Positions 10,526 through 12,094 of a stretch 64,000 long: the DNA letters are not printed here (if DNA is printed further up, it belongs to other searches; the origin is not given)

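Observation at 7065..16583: Translationally coupled four-gene operon built as two tandem [HTH-less Schlafen/AlbA_2-HATPase][large effector] dyads (PHP-SMC-like ATPase; SIR2): candidate undescribed anti-phage system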

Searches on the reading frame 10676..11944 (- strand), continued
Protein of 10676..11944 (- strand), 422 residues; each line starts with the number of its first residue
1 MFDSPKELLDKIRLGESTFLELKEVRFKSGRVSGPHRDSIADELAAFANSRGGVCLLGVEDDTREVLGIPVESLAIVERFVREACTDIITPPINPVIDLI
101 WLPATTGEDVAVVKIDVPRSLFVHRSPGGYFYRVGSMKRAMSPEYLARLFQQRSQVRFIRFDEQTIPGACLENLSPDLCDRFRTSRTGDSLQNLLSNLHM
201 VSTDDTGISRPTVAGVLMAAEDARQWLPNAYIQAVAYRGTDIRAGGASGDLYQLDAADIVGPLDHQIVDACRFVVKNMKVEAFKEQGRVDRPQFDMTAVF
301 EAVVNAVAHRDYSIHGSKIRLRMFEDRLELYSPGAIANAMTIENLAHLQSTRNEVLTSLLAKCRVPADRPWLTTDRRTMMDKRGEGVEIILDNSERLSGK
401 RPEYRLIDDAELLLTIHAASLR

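Call 93: search_protein_families(library=pfam, proteins=[L009:8516-9982:+, L038:7059-9713:+, L067:7454-9970:+, L050:10863-14852:+, L009:11355-12932:+, L005:3530-5263:+, L055:11298-12938:+, L043:11310-12836:+, L067:11328-12923:+], max_evalue=0.01)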
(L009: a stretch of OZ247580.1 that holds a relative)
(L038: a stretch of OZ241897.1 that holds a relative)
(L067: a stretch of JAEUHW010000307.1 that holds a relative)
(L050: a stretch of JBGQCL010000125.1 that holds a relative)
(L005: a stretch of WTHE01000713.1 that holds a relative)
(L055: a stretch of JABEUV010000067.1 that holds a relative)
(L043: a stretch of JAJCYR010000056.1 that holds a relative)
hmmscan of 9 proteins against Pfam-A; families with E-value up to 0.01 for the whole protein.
L009:8516-9982:+ (488 aa): 7 families
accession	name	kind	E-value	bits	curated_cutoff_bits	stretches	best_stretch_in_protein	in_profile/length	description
PF04552.19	Sigma54_DBD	-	7.4e-59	198.5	22.8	1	329-486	2-159/160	Sigma-54, DNA binding domain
PF04963.19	Sigma54_CBD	-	1.5e-54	185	22.9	1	117-314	3-185/185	Sigma-54 factor, core binding domain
PF00309.25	Sigma54_AID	-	3.4e-12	46.5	23.8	1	6-50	2-46/46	Sigma-54 factor, Activator interacting domain (AID)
PF00356.27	LacI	-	0.00025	21.2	27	1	379-400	2-23/46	Bacterial regulatory proteins, lacI family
PF13560.12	HTH_31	-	0.0029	18.3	27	0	379-405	17-44/64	Helix-turn-helix domain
PF01381.28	HTH_3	-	0.0082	16.6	23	0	380-404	13-37/55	Helix-turn-helix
PF01418.23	HTH_6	-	0.0096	16.3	28.3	0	139-184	13-56/77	Helix-turn-helix domain, rpiR family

L038:7059-9713:+ (884 aa): 14 families
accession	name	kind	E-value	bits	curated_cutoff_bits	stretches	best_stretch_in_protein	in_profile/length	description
PF12799.13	LRR_4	-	1.1e-35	121.3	27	5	695-735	1-42/44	Leucine Rich repeats (2 copies)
PF23598.1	LRR_14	-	1.3e-15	57.4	40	1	639-862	10-252/353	Leucine-rich repeat region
PF13855.12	LRR_8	-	7e-12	45.4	27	2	632-685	4-61/61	Leucine rich repeat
PF23952.1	LRR_EndoS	-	2.1e-10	41.3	27.9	2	677-770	27-115/116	Endo-beta-N-acetylglucosaminidase EndoS LRR domain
PF25019.1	LRR_R13L1-DRL21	-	2.1e-09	37.8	27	2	707-769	62-125/127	R13L1/DRL21 LRRs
PF13516.12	LRR_6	-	2.3e-06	27.6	23.4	0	693-709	1-17/24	Leucine Rich repeat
PF14580.12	LRR_9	-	2.5e-05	24.4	30.5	1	676-771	22-123/175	Leucine-rich repeat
PF05729.18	NACHT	-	3.3e-05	24.2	26.7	1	91-222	2-133/167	NACHT domain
PF24389.1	ORC-CDC6-like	-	0.00048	19.4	27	1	64-111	9-54/571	ORC-CDC6-like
PF25013.1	LRR_Zer-1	-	0.0012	19.5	27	0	713-775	4-68/137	Zer-1-like, Leucine-rich repeats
PF24883.2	NPHP3_N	-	0.0012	19.5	24.8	0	83-113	13-46/164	Nephrocystin 3, N-terminal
PF00005.33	ABC_tran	-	0.003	18.6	25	1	85-119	7-41/137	ABC transporter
PF13401.12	AAA_22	-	0.0033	18.2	27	1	91-189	7-97/130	AAA domain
PF13191.12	AAA_16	-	0.0046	17.9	32.6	0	82-116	15-51/167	AAA ATPase domain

L067:7454-9970:+ (838 aa): 5 families
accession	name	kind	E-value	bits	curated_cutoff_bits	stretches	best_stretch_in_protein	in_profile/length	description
PF00204.31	DNA_gyraseB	-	1.4e-58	197.6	27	1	232-413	1-172/173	DNA gyrase B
PF00986.26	DNA_gyraseB_C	-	3.3e-26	91.7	29.8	1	767-827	3-63/63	DNA gyrase B subunit, carboxyl terminus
PF01751.28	Toprim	-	2.7e-20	72.8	23.1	1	442-554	1-95/96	Toprim domain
PF02518.31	HATPase_c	-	6.1e-18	65.7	26.4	1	45-183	5-109/111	Histidine kinase-, DNA gyrase B-, and HSP90-like ATPase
PF13589.12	HATPase_c_3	-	0.00027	21.4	25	1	49-151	6-99/137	Histidine kinase-, DNA gyrase B-, and HSP90-like ATPase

L050:10863-14852:+ (1329 aa): 0 families

L009:11355-12932:+ (525 aa): 7 families
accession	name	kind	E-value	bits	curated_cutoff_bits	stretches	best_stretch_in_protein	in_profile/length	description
PF20030.5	bpMoxR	-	1.7e-51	174.6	27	1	4-184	2-179/205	MoxR domain in the MoxR-vWA-beta-propeller ternary systems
PF07728.20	AAA_5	-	4.8e-28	98.3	22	1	35-164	1-139/139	AAA domain (dynein-related subfamily)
PF17868.7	AAA_lid_8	-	8.9e-23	80.3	22.8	1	221-293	2-72/72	AAA lid domain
PF01078.27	Mg_chelatase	-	0.00023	21.1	20.3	1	16-58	5-47/207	Magnesium chelatase, subunit ChlI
PF00004.35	AAA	-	0.0024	18.8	21.2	1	36-169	1-128/131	ATPase family associated with various cellular activities (AAA)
PF00158.32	Sigma54_activat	-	0.0024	18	20.2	0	29-151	18-145/168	Sigma-54 interaction domain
PF06565.18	DM10_dom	-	0.0059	16.9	23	0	290-339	43-90/105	DM10 domain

L005:3530-5263:+ (577 aa): 0 families

L055:11298-12938:+ (546 aa): 1 family
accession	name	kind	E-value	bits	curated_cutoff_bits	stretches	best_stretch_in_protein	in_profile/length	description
PF09903.14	DUF2130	-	7.9e-73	245.3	26.7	1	287-528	3-250/255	Uncharacterized protein conserved in bacteria (DUF2130)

L043:11310-12836:+ (508 aa): 7 families
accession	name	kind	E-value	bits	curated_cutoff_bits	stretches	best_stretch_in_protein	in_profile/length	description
PF01189.24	Methyltr_RsmB-F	-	4.3e-43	147.8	27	1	101-310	2-198/199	16S rRNA methyltransferase RsmB/F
PF13847.12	Methyltransf_31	-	1.5e-10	41.4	27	1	107-240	3-113/145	Methyltransferase domain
PF13649.12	Methyltransf_25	-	1.7e-08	35.5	27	1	111-182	1-70/97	Methyltransferase domain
PF01209.24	Ubie_methyltran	-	1.4e-07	31.5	20.1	1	102-182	42-122/233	ubiE/COQ5 methyltransferase family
PF08241.18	Methyltransf_11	-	2.5e-05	25.3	21.2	0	112-182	1-66/95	Methyltransferase domain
PF01135.25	PCMT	-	0.00029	21.1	20.3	1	99-184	65-150/210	Protein-L-isoaspartate(D-aspartate) O-methyltransferase (PCMT)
PF13636.12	Methyltranf_PUA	-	0.009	16.5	27.6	0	463-491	19-47/49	RNA-binding PUA-like domain of methyltransferase RsmF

L067:11328-12923:+ (531 aa): 0 families
